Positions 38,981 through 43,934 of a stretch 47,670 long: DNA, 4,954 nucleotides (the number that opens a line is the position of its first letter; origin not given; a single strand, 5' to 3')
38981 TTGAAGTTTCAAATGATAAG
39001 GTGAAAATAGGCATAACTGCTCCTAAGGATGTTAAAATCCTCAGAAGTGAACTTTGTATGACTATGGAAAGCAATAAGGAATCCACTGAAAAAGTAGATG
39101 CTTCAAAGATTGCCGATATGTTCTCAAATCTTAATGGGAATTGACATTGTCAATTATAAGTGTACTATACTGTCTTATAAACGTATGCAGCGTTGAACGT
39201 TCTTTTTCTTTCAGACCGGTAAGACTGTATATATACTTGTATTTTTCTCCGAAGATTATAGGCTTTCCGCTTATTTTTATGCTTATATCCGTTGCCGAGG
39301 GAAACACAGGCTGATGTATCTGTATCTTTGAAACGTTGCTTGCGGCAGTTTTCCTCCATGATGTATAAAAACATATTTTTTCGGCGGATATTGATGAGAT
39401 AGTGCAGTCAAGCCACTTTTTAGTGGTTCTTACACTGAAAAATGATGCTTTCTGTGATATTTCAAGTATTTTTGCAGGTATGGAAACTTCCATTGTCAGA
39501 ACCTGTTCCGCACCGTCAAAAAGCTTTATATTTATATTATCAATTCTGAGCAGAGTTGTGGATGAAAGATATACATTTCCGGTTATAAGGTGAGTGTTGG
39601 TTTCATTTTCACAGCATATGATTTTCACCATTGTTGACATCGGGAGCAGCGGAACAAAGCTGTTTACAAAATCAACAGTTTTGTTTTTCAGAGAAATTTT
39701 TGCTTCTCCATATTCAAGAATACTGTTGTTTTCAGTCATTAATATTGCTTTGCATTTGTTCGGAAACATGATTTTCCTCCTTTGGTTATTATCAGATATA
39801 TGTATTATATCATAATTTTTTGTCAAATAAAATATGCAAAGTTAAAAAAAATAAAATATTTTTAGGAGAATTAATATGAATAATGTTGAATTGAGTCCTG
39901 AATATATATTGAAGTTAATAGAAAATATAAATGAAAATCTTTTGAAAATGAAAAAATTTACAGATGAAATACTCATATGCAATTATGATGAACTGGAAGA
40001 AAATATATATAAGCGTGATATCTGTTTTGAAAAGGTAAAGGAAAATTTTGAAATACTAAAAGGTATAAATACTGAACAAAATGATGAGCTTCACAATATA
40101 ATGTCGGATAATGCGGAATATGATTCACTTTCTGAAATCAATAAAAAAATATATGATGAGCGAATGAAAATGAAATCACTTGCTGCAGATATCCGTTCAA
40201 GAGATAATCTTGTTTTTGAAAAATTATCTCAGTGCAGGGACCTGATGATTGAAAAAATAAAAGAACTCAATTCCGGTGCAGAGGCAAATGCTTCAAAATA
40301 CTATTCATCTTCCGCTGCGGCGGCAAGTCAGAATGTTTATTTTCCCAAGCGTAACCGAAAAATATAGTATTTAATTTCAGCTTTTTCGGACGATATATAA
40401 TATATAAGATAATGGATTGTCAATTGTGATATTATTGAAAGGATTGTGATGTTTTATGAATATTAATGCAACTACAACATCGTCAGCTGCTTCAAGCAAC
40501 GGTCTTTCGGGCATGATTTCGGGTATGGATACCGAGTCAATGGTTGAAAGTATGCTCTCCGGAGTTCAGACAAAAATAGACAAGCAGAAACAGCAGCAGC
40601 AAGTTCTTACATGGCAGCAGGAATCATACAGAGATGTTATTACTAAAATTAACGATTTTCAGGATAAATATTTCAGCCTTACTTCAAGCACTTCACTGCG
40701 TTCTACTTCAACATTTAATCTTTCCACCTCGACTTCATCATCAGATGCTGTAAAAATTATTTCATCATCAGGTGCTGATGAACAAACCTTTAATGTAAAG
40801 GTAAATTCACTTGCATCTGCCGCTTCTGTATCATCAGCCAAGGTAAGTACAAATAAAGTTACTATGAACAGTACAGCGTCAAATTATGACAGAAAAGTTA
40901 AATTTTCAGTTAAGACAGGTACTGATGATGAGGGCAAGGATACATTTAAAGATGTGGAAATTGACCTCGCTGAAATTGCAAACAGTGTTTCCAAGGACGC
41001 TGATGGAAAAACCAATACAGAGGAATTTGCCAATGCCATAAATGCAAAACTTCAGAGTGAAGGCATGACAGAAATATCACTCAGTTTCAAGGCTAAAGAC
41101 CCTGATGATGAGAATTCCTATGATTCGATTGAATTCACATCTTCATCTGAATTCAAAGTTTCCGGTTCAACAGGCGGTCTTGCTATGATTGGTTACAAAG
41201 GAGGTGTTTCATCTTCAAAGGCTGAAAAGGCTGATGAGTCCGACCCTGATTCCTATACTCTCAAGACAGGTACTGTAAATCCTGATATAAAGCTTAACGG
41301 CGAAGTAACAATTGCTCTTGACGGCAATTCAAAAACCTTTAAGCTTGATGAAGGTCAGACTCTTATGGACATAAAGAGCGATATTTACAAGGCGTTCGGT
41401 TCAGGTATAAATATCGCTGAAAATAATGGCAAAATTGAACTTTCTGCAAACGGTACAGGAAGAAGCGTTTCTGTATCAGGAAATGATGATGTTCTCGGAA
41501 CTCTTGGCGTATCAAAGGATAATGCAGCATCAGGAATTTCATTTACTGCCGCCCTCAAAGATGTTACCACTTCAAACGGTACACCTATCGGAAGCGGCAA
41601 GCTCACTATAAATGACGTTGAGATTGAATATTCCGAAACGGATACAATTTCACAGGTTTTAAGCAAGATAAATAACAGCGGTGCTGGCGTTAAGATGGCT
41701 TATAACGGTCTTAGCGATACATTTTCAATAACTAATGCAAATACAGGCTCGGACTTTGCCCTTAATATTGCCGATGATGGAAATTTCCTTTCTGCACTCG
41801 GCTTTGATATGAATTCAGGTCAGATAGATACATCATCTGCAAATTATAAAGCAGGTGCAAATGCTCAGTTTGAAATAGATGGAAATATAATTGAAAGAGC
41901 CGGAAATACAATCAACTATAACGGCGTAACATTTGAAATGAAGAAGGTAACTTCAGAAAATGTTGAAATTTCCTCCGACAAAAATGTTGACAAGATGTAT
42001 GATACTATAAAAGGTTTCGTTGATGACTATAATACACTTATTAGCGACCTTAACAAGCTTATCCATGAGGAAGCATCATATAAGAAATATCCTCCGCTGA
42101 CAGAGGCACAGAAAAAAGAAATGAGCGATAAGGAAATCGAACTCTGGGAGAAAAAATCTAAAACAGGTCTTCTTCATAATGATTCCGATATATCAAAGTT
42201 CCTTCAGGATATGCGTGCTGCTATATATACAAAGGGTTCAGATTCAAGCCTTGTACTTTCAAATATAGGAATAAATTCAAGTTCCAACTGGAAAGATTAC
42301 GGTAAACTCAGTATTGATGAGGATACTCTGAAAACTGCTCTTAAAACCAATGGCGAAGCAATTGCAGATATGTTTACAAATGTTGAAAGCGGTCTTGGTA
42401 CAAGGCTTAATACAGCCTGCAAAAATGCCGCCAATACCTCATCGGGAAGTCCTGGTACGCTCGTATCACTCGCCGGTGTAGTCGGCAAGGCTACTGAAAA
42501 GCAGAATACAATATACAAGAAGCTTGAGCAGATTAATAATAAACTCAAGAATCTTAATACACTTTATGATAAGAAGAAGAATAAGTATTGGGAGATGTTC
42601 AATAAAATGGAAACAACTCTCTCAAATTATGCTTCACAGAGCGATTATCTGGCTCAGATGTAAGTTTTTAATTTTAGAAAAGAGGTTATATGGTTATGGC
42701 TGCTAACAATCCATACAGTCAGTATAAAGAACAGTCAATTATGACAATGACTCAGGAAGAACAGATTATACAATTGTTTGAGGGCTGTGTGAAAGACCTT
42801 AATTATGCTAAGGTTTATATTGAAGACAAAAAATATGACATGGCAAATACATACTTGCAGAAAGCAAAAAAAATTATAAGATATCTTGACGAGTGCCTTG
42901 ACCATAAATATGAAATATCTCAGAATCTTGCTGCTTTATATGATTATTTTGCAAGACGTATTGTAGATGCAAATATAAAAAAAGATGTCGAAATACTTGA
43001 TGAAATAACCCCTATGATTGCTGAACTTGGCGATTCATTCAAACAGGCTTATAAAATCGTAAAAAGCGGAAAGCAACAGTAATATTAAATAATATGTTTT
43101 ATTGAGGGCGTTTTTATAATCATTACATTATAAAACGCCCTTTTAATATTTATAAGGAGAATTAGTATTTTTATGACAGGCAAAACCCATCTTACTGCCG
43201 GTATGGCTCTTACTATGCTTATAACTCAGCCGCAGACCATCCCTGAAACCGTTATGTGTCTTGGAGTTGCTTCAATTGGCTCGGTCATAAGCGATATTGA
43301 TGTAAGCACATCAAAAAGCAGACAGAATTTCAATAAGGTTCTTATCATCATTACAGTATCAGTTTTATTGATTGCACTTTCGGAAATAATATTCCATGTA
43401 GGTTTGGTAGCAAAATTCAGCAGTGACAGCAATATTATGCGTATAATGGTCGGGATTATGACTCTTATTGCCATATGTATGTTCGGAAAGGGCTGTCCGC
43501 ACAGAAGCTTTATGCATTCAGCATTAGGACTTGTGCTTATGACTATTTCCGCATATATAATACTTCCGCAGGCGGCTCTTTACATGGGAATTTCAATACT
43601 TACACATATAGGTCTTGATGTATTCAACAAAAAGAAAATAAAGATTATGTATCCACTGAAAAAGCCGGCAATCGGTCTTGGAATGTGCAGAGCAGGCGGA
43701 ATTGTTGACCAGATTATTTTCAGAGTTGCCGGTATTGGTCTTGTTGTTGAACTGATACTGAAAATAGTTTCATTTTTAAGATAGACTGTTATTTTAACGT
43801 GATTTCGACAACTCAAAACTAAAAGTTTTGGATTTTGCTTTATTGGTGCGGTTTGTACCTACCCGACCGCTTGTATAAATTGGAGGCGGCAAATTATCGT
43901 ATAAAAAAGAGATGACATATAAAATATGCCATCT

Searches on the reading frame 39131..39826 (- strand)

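Call 6: search_protein_families(library=pfam, proteins=[window:39131-39826:-], max_evalue=0.001)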
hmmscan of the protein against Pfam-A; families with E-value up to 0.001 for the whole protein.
window:39131-39826:- (231 aa): 0 families

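Call 7: search_protein_families(library=ncbifam, proteins=[window:39131-39826:-], max_evalue=0.01)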
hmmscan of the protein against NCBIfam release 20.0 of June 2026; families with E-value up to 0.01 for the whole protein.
window:39131-39826:- (231 aa): 1 family
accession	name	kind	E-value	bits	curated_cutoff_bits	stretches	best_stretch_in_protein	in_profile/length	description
TIGR03542.1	DAPAT_plant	equivalog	0.00079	18.4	364.7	0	55-125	162-233/402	LL-diaminopimelate aminotransferase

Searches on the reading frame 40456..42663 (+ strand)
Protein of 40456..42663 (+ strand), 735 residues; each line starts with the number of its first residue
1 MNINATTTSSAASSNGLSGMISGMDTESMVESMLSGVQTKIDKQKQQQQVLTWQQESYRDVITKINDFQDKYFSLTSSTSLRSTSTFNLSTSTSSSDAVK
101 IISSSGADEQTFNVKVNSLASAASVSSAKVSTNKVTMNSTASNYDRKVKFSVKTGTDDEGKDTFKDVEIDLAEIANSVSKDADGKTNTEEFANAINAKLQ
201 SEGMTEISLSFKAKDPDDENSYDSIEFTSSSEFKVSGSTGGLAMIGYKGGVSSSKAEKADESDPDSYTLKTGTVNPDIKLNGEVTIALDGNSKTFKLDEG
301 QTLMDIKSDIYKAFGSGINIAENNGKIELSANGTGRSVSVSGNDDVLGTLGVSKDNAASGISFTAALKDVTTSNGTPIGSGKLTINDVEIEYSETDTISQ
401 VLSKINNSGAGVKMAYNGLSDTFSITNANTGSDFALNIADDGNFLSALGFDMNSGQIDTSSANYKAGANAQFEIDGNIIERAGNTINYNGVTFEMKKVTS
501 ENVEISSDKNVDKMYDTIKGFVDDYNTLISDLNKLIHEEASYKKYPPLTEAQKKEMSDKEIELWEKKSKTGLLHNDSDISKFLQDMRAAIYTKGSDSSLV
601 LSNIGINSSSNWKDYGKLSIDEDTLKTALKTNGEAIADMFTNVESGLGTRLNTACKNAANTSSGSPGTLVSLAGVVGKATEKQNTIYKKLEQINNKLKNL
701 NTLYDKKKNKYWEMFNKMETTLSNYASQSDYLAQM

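Call 6: search_protein_families(library=pfam, proteins=[window:40456-42663:+], max_evalue=0.001)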
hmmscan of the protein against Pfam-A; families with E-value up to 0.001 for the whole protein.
window:40456-42663:+ (735 aa): 2 families
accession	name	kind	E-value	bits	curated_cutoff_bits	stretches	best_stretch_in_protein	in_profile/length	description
PF07195.17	FliD_C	-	5.8e-42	144.2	25.4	1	467-725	1-234/236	Flagellar hook-associated protein 2 C-terminus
PF02465.23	FliD_N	-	1.4e-18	67.7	24.8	1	22-122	1-96/97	Flagellar hook-associated protein 2 N-terminus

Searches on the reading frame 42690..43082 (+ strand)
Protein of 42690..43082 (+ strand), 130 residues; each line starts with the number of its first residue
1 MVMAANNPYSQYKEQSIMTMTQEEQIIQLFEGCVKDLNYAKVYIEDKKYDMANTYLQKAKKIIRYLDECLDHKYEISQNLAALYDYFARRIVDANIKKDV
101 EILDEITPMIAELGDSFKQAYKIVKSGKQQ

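Call 6: search_protein_families(library=pfam, proteins=[window:42690-43082:+], max_evalue=0.001)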
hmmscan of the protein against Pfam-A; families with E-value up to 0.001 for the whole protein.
window:42690-43082:+ (130 aa): 1 family
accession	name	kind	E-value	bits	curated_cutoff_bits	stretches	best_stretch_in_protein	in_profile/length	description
PF02561.19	FliS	-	5.1e-32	111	26.7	1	9-120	1-114/115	Flagellar protein FliS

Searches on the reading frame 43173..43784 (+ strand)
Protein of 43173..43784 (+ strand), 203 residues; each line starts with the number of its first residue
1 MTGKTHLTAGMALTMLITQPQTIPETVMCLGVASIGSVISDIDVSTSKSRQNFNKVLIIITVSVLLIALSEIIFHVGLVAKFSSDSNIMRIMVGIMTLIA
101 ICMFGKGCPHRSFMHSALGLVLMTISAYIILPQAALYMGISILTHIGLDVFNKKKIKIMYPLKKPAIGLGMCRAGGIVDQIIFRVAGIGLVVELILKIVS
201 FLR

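Call 6: search_protein_families(library=pfam, proteins=[window:43173-43784:+], max_evalue=0.001)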
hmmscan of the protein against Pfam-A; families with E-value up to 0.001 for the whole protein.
window:43173-43784:+ (203 aa): 1 family
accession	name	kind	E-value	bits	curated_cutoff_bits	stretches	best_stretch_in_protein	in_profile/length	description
PF04307.19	YdjM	-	1.4e-19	70.7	29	1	1-179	1-139/176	YdjM inner membrane protein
